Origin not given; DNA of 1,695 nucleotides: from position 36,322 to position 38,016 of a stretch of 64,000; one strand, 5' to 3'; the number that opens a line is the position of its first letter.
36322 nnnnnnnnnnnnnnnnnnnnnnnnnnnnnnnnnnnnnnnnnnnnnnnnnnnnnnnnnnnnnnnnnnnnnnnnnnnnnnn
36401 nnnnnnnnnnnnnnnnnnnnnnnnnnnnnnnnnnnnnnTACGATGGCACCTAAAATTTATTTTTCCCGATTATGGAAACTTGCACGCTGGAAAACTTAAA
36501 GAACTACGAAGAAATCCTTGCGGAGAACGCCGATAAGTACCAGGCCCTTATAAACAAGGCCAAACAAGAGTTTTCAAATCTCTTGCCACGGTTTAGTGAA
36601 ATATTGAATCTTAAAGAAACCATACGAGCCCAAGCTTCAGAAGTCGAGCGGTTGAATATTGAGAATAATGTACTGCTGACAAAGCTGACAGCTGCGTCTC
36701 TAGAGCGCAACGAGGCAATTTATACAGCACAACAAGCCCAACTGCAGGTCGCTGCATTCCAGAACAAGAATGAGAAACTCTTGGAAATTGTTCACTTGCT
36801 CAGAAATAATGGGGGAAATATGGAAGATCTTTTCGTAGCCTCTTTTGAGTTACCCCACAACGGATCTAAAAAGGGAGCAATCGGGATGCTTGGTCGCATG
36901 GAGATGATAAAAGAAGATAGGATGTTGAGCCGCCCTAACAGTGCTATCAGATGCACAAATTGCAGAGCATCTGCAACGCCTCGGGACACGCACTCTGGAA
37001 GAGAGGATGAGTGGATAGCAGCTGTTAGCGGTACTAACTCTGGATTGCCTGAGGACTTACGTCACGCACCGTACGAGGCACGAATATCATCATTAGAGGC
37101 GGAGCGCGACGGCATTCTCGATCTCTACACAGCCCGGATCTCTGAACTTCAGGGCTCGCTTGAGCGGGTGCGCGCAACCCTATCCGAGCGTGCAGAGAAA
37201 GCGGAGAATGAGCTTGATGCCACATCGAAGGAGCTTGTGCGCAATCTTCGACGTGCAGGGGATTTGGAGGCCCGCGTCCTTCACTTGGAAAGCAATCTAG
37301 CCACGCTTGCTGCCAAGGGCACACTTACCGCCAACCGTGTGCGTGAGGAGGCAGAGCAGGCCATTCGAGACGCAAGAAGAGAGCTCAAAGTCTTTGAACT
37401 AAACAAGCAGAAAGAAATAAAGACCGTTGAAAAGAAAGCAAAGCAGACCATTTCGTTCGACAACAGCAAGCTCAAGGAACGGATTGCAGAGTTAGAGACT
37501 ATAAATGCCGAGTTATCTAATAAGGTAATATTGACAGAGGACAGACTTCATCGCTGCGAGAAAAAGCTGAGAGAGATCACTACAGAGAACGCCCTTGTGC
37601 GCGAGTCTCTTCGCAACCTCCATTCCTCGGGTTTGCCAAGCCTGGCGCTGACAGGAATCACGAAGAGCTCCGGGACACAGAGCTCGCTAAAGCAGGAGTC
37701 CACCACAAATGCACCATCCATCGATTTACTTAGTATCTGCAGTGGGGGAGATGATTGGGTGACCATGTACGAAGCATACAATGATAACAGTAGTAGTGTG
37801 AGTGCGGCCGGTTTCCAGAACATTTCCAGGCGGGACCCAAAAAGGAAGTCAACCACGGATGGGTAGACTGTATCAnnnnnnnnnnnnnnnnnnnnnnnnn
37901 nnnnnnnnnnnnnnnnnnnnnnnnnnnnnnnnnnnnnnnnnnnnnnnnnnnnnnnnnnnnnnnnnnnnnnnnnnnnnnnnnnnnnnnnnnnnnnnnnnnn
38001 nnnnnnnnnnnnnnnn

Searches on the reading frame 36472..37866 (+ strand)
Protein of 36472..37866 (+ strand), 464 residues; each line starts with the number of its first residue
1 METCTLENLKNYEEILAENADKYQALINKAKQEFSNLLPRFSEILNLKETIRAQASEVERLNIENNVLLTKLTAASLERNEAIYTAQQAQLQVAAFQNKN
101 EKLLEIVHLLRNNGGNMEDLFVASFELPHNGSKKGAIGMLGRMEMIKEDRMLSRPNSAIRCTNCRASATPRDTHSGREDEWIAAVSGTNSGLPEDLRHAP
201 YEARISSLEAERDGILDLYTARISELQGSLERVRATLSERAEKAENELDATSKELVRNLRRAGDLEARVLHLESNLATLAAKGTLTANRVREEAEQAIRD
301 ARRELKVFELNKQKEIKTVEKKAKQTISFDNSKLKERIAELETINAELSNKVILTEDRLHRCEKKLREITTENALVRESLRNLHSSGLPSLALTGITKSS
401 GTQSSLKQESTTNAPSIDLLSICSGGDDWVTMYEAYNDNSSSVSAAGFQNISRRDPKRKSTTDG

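Call 38: search_protein_families(library=pfam, proteins=[window:36472-37866:+], max_evalue=1)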
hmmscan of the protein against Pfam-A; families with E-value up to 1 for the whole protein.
window:36472-37866:+ (464 aa): 1 family
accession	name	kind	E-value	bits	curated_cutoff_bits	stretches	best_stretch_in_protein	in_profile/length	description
PF13851.11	GAS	-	0.47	10.2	32.3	2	201-262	111-172/200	Growth-arrest specific micro-tubule binding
